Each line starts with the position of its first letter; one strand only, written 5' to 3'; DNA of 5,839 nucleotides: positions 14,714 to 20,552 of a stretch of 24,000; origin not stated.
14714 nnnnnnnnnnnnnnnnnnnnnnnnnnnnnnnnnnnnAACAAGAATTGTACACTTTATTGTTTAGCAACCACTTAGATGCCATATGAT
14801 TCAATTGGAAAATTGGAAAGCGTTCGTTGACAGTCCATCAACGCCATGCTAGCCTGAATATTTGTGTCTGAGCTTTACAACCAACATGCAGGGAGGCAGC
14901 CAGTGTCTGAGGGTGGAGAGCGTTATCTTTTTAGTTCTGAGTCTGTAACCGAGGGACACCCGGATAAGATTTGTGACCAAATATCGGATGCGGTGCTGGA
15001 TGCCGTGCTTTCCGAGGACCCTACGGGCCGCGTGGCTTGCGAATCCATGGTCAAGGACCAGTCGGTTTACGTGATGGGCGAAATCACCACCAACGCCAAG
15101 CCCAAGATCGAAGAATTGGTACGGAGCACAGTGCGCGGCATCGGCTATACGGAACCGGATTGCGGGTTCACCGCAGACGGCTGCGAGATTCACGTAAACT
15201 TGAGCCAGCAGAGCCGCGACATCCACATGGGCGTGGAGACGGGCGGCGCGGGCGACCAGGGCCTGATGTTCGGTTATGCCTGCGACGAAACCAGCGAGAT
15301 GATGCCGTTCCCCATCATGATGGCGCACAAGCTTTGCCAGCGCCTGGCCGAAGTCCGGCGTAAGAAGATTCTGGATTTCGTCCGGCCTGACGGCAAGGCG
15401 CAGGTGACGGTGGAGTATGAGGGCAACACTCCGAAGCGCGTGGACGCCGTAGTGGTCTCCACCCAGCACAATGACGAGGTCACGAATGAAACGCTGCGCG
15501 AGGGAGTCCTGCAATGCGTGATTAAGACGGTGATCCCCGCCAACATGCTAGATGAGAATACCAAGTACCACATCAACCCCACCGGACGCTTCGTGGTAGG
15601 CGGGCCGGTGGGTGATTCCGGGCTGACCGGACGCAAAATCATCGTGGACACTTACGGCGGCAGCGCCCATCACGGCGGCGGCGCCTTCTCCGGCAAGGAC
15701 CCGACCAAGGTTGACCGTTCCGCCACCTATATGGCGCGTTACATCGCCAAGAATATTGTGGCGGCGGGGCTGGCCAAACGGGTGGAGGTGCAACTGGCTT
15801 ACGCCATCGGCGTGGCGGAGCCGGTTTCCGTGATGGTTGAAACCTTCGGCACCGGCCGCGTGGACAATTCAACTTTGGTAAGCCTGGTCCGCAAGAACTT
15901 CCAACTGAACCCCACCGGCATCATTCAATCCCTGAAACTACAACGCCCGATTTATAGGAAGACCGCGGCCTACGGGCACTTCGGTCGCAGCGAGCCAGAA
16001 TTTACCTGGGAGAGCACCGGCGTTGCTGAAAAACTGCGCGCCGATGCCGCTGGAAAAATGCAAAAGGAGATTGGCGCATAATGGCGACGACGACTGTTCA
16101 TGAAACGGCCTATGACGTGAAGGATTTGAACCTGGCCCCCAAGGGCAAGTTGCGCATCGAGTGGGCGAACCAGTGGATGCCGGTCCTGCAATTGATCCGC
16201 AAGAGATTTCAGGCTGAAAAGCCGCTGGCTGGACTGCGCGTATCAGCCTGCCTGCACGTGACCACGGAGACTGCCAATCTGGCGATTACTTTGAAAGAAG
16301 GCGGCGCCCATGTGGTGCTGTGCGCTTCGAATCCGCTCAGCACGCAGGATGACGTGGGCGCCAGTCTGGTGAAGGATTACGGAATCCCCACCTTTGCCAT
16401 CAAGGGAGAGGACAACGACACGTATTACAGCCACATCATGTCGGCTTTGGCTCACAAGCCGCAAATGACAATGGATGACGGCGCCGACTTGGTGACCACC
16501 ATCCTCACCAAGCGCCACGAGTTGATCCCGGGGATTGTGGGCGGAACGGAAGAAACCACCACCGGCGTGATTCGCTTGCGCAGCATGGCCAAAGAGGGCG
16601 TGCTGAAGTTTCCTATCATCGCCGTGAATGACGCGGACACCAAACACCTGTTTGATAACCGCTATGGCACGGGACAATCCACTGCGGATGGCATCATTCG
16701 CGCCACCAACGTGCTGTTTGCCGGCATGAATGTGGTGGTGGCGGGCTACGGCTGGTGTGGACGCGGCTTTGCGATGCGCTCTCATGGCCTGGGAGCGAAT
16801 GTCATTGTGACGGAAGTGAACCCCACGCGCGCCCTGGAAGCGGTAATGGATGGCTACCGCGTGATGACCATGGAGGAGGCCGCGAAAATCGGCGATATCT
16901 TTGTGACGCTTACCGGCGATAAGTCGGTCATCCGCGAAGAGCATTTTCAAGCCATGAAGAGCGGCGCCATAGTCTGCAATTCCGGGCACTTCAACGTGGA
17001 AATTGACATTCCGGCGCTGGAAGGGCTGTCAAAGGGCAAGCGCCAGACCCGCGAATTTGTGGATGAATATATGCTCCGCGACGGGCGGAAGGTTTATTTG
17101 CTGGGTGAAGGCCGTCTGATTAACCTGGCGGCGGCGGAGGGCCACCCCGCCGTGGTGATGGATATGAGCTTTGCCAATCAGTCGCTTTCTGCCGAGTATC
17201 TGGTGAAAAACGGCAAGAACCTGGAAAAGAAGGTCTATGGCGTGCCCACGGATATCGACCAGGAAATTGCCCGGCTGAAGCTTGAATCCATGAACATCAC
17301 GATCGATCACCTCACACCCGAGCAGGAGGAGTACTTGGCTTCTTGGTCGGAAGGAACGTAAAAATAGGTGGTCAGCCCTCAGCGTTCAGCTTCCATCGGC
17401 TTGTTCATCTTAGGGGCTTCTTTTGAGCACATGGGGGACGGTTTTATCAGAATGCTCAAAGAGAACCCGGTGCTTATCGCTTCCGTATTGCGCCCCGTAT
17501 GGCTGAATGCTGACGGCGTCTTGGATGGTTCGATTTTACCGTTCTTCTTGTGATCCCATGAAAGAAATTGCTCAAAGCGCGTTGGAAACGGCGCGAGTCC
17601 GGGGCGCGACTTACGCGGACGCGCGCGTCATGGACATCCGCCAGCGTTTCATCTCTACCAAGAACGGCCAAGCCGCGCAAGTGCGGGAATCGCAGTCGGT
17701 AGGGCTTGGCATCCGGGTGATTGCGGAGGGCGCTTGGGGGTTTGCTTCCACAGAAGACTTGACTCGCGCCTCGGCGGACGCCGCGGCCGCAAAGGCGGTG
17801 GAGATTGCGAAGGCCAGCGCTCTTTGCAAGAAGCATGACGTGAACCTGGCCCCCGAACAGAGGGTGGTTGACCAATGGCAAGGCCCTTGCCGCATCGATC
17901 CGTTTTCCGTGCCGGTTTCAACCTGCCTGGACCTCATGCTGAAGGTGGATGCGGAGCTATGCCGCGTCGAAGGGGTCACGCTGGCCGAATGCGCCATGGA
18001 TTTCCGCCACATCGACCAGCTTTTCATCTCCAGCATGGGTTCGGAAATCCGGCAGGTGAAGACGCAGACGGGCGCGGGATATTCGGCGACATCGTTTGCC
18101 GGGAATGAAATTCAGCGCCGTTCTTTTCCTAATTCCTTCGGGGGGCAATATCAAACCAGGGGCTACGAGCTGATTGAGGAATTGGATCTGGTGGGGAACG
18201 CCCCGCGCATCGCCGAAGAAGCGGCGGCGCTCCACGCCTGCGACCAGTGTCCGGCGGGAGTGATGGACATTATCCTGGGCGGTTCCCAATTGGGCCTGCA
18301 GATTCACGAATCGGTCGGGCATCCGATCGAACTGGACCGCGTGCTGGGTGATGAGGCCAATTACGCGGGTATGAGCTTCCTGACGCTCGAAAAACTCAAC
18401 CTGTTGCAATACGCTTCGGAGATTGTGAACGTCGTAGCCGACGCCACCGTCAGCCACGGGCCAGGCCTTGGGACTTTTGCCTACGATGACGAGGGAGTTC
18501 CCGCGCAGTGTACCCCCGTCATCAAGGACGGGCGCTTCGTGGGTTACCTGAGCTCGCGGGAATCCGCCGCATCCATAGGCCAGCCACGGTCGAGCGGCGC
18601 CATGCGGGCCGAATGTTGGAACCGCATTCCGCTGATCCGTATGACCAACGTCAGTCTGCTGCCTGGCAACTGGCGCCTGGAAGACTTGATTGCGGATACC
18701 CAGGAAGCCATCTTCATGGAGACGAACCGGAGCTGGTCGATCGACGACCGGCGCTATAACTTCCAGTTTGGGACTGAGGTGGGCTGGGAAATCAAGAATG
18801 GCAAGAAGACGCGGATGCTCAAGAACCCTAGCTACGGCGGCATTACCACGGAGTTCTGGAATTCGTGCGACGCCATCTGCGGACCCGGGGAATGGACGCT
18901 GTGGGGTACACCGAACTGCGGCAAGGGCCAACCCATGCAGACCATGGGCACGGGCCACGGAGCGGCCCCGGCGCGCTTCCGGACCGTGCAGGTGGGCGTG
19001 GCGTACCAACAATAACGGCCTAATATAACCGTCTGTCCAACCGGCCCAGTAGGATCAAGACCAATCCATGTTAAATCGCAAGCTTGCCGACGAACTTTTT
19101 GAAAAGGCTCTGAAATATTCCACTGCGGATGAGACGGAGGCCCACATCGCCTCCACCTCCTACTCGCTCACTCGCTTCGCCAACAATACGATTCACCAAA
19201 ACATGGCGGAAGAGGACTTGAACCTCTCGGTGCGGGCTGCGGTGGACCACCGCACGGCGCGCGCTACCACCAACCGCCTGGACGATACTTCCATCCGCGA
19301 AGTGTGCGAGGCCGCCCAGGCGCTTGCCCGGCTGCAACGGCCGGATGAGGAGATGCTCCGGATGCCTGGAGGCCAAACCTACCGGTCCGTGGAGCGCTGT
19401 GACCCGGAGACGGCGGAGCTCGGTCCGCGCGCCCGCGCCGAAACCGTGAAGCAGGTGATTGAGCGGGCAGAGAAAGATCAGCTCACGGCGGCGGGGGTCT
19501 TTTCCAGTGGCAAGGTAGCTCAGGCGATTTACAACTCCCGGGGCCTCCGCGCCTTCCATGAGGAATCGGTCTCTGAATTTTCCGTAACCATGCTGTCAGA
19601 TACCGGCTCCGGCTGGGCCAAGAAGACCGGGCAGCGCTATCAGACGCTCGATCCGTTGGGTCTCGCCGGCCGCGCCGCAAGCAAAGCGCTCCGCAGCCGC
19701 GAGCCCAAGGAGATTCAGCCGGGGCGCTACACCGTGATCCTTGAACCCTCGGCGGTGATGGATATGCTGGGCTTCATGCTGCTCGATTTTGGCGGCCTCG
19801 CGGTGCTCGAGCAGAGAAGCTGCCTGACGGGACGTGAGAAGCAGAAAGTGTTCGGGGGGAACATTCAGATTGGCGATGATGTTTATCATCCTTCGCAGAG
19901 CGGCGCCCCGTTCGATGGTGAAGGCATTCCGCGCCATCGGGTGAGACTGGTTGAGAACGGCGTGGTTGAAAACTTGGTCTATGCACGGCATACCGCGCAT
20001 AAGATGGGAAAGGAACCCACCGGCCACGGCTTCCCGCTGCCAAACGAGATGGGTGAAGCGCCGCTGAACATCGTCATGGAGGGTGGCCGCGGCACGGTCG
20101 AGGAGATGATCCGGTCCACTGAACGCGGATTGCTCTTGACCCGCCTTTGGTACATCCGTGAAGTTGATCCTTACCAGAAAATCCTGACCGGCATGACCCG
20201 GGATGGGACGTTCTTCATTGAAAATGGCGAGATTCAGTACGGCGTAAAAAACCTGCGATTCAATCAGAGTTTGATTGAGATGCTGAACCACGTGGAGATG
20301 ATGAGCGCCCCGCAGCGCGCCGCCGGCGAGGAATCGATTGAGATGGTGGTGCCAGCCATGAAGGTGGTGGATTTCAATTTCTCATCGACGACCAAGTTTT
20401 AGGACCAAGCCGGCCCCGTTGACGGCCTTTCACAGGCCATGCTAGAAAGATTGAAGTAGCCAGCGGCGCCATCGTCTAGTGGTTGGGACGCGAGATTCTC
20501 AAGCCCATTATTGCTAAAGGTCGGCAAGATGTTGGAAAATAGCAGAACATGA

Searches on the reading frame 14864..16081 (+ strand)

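Call 80: search_protein_families(library=pfam, proteins=[window:14864-16081:+], max_evalue=0.00001)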
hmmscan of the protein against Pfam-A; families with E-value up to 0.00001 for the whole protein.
window:14864-16081:+ (405 aa): 3 families
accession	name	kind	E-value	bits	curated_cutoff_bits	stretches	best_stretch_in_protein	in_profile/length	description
PF02773.21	S-AdoMet_synt_C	-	7.9e-69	230.4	25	1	245-383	1-137/138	S-adenosylmethionine synthetase, C-terminal domain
PF02772.21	S-AdoMet_synt_M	-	4.8e-50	169.1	29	1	128-243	3-120/120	S-adenosylmethionine synthetase, central domain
PF00438.25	S-AdoMet_synt_N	-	1.1e-39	135.4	33.1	1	21-117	2-98/99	S-adenosylmethionine synthetase, N-terminal domain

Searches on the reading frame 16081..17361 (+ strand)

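Call 80: search_protein_families(library=pfam, proteins=[window:16081-17361:+], max_evalue=0.00001)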
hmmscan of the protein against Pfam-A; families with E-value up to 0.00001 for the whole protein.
window:16081-17361:+ (426 aa): 4 families
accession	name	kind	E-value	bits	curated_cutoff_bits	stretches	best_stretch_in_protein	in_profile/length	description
PF05221.23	AdoHcyase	-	2.4e-61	207.9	25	2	11-143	2-138/299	S-adenosyl-L-homocysteine hydrolase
PF00670.27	AdoHcyase_NAD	-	7.4e-53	179.4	27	1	193-353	1-161/162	S-adenosyl-L-homocysteine hydrolase, NAD binding domain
PF07991.19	KARI_N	-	4.4e-08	33.3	20.6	1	215-308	4-101/165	Acetohydroxy acid isomeroreductase, NADPH-binding domain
PF02826.25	2-Hacid_dh_C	-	5.6e-08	32.8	25.1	1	213-303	34-128/178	D-isomer specific 2-hydroxyacid dehydrogenase, NAD binding domain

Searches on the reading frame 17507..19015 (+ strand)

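Call 80: search_protein_families(library=pfam, proteins=[window:17507-19015:+], max_evalue=0.00001)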
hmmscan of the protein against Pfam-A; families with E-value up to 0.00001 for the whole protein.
window:17507-19015:+ (502 aa): 3 families
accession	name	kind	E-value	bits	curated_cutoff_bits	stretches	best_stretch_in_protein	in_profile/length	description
PF19289.4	PmbA_TldD_3rd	-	3.2e-32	111.9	22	1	251-461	2-200/220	PmbA/TldA metallopeptidase C-terminal domain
PF01523.21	PmbA_TldD_1st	-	7e-14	52.2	20.9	1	37-101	1-65/65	PmbA/TldA metallopeptidase domain 1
PF19290.4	PmbA_TldD_2nd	-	2.1e-07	31.8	20.9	0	131-241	2-103/109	PmbA/TldA metallopeptidase central domain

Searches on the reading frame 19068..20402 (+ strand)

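Call 80: search_protein_families(library=pfam, proteins=[window:19068-20402:+], max_evalue=0.00001)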
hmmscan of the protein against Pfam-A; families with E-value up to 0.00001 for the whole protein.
window:19068-20402:+ (444 aa): 1 family
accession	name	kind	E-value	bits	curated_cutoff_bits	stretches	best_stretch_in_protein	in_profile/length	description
PF19289.4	PmbA_TldD_3rd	-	7.9e-47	159.7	22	1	218-439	1-219/220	PmbA/TldA metallopeptidase C-terminal domain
